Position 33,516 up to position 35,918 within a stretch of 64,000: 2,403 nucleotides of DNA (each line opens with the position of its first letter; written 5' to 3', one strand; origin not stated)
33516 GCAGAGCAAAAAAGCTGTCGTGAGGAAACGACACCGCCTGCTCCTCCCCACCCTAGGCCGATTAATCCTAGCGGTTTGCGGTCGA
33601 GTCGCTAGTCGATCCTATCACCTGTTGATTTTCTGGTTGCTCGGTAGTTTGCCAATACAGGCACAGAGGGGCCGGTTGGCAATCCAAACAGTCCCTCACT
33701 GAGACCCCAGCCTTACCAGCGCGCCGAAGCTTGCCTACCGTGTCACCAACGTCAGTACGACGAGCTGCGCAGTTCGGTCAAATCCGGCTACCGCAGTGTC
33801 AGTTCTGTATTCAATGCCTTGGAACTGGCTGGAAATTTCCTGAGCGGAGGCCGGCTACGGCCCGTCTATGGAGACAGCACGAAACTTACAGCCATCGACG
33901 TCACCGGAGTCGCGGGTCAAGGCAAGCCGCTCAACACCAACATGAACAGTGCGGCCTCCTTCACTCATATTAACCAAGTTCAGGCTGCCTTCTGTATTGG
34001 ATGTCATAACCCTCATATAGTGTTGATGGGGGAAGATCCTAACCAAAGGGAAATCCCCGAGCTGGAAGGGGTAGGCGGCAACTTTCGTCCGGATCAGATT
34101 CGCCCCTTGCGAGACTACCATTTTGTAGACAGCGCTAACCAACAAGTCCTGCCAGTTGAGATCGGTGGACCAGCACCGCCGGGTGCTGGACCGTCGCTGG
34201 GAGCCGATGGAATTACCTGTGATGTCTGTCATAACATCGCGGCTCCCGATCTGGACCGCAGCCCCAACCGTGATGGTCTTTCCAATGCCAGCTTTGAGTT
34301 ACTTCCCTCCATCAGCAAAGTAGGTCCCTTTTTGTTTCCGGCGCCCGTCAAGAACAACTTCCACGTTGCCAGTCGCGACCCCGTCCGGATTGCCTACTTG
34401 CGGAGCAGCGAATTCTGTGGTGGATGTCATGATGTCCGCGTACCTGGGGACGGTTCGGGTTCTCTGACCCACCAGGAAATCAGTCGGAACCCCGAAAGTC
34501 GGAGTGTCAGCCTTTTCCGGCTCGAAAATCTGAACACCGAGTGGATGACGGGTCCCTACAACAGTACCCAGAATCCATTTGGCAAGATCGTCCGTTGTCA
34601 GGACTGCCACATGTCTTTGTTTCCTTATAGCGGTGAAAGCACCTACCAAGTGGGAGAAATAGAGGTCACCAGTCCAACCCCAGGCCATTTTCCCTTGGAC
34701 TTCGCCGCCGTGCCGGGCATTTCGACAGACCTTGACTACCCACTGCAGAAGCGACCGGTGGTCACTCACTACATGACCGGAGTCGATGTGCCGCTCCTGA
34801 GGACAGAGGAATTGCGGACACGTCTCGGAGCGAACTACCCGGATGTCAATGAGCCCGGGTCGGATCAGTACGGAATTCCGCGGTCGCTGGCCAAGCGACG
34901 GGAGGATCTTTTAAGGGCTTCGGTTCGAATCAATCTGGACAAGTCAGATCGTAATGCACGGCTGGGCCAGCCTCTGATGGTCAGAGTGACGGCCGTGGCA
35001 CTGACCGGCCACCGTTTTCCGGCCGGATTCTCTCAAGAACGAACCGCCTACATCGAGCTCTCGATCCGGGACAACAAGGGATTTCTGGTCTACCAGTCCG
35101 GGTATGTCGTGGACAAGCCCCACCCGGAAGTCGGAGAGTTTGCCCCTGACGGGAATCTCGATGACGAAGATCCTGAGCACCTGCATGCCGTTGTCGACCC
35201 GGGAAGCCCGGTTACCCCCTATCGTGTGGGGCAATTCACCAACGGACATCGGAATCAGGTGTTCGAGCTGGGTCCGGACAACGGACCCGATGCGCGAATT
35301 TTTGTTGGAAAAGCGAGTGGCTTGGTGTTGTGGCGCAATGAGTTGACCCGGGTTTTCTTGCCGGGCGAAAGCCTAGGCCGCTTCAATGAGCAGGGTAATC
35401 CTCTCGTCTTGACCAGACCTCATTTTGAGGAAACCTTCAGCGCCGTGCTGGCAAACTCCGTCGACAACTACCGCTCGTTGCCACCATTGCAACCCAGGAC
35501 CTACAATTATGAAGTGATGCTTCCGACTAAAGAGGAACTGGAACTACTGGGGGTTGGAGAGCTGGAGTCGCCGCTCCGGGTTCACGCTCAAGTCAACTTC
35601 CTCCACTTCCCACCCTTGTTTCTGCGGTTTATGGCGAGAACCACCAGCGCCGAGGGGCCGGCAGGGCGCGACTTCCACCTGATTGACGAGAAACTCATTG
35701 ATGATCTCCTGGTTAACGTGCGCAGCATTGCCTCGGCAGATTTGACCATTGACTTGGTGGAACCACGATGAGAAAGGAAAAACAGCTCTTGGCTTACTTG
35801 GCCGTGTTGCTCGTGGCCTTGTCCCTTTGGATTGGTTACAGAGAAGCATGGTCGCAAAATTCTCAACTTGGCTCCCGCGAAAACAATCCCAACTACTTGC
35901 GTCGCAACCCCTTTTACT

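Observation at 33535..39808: Cytochrome - TPR - beta-barrel - cytochrome cluster resembling a porin-cytochrome electron conduit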

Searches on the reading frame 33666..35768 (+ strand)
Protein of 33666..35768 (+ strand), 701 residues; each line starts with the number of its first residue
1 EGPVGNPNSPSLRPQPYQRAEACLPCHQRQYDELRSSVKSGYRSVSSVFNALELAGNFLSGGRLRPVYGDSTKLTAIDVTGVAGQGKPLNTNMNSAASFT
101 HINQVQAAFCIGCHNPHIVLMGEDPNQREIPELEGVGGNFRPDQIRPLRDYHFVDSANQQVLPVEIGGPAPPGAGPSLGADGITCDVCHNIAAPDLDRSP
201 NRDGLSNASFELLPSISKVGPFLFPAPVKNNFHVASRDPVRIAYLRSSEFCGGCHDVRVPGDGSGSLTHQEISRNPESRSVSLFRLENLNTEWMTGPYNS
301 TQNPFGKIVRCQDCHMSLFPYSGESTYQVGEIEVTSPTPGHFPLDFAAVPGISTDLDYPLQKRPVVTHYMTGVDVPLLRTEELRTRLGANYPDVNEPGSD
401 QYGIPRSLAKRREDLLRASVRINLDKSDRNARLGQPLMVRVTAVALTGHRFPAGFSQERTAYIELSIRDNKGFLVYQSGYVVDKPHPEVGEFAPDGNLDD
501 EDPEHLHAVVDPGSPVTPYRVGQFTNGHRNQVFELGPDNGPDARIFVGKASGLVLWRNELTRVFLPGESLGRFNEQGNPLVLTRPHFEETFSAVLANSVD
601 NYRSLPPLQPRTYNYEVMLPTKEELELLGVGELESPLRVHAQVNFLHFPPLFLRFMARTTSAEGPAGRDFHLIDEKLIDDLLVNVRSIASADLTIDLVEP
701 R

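Call 60: predict_structure(alignment_id=A2)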
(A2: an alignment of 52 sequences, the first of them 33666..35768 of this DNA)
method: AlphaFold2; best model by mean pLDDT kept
length: 701 residues; sequences in the alignment: 52
mean_pLDDT: 75.6   pTM: 0.81
mean pLDDT of the five models: 75.6, 74.1, 72.8, 65.9, 62.3
residues with pLDDT >= 90: 115; 70-90: 395; 50-70: 101; < 50: 90
segments of 3 or more residues with pLDDT < 50: 1-11, 78-84, 218-224, 263-268, 505-507, 532-564, 584-602
pLDDT, mean of each block of 10 residues (from residue 1): 38 65 83 78 85 85 90 65 61 86 83 85 91 87 93 92 93 89 67 82 79 57 54 62 77 74 49 78 68 76 82 86 88 87 86 76 83 73 89 90 89 88 94 90 83 61 86 80 74 82 57 79 63 38 33 39 51 56 52 42 70 81 82 92 83 83 90 89 89 90 45
secondary structure, 60 per line:
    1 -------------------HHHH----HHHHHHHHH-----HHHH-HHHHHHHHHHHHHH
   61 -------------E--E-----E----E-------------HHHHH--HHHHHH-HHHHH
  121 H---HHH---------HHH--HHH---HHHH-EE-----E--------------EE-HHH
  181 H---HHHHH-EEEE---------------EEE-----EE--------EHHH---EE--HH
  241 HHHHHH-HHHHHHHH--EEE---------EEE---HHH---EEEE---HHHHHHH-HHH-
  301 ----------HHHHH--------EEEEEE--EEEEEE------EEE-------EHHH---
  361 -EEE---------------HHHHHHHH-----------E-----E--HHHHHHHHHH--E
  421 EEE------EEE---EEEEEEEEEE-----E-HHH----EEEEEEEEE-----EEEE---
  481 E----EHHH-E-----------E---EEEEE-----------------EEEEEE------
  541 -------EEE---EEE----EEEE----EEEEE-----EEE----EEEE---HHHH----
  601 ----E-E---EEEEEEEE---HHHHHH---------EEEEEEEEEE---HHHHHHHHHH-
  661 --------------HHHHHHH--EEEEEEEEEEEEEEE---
elements in order (helices of 4 or more, strands of 3 or more residues): H20-23 H28-36 H42-45 H47-60 H102-106 H109-114 H116-121 H148-151 H178-181 H185-189 E191-194 E210-212 H239-246 H248-255 E258-260 E270-272 E282-285 H289-295 H311-315 E324-329 E332-337 E344-346 E362-364 H380-387 H408-417 E420-423 E430-432 E436-445 E460-468 E474-477 E507-511 E529-534 E548-550 E554-556 E561-564 E569-573 E579-581 E586-589 H593-596 E611-618 H622-627 E637-646 H650-659 H675-681 E684-698

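Call 64: fold_search(model_id=the predicted structure, library=pdb)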
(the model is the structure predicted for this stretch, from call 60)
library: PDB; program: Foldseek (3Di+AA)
matches with E <= 10: 1211; with E <= 0.001: 1
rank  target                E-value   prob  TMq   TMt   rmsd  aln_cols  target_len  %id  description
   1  5ze8                  6.8e-10  1.00  0.35  0.60   9.3       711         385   13  Crystal structure of a penta-heme cytochrome c552 from Thermochromatium tepidum (released 2018-04-25)
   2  8k2h_A                5.6e-03  0.84  0.11  0.14  14.2       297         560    8  Crystal structure of Group 2Oligosaccharide/Monosaccharide-releasing beta-N-acetylhexosaminidase NgaAt from Arabidopsi (released 2024-04-24)
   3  4igb_C                2.2e-02  0.77  0.13  0.19  12.1       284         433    8  Crystal structure of the N-terminal domain of the Streptococcus gordonii adhesin Sgo0707 (released 2013-06-05)
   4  8k2h_B                2.5e-02  0.54  0.11  0.13  15.0       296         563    9  Crystal structure of Group 2Oligosaccharide/Monosaccharide-releasing beta-N-acetylhexosaminidase NgaAt from Arabidopsi (released 2024-04-24)
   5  8k2i_B                2.5e-02  0.51  0.11  0.13  15.0       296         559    7  Crystal structure of Group 2 Oligosaccharide/Monosaccharide-releasing beta-N-acetylhexosaminidase NgaAt from Arabidops (released 2024-04-24)
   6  4igb_B                2.6e-02  0.80  0.12  0.19  12.3       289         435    8  Crystal structure of the N-terminal domain of the Streptococcus gordonii adhesin Sgo0707 (released 2013-06-05)
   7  3idu_A                3.6e-02  1.00  0.12  0.63   6.1       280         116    8  Crystal Structure of the CARDB domain of the PF1109 protein in complex with di-metal ions from Pyrococcus furiosus, No (released 2009-08-04)
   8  8k2m                  4.8e-02  0.23  0.09  0.11  16.4       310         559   10  Crystal structure of Group 4 Monosaccharide-releasing beta-N-acetylgalactosaminidase NgaP2 from Paenibacillus sp. TS12 i (released 2024-04-24)
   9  8cml_E                4.8e-02  0.08  0.07  0.07  26.0       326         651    8  Cryo-EM structure of complement C5 in complex with nanobodies UNbC5-1 and UNbC5-2 (released 2023-09-27)
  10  5es4_C                5.9e-02  0.47  0.11  0.09  20.2       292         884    8  RE-REFINEMENT OF INTEGRIN ALPHAXBETA2 ECTODOMAIN IN THE CLOSED/BENT CONFORMATION (released 2016-03-02)
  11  3prx_A                6.3e-02  0.06  0.06  0.03  25.1       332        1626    8  Structure of Complement C5 in Complex with CVF and SSL7 (released 2011-01-19)
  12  3ije_A                9.7e-02  0.44  0.10  0.08  16.9       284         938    8  Crystal structure of the complete integrin alhaVbeta3 ectodomain plus an Alpha/beta transmembrane fragment (released 2009-09-29)
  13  6bt3_A                9.7e-02  0.05  0.06  0.16  27.2       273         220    8  High-Resolution Structure Analysis of Antibody V5 Conformational Epitope on Human Papillomavirus 16 (released 2018-01-17)
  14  7qpd_T                1.1e-01  0.44  0.11  0.20   8.6       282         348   10  Structure of the human MHC I peptide-loading complex editing module (released 2022-07-20)
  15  8xfo_A                1.1e-01  0.25  0.09  0.09  16.4       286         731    7  Cryo-EM structure of integrin ITGAV, ITGB3 and CYCLO (RGDFK) complex, conformation 2 (released 2024-12-18)
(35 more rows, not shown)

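Call 67: search_solved_structures(query=A2, max_evalue=10, show_alignments=2)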
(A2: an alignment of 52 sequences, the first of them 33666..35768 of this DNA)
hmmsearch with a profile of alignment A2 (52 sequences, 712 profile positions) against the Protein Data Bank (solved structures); distinct sequences matched with E-value up to 10: 1.
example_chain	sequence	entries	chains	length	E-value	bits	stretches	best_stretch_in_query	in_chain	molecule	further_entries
9hbp_E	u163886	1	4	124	0.68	11.2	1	198-265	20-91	Nanobody H7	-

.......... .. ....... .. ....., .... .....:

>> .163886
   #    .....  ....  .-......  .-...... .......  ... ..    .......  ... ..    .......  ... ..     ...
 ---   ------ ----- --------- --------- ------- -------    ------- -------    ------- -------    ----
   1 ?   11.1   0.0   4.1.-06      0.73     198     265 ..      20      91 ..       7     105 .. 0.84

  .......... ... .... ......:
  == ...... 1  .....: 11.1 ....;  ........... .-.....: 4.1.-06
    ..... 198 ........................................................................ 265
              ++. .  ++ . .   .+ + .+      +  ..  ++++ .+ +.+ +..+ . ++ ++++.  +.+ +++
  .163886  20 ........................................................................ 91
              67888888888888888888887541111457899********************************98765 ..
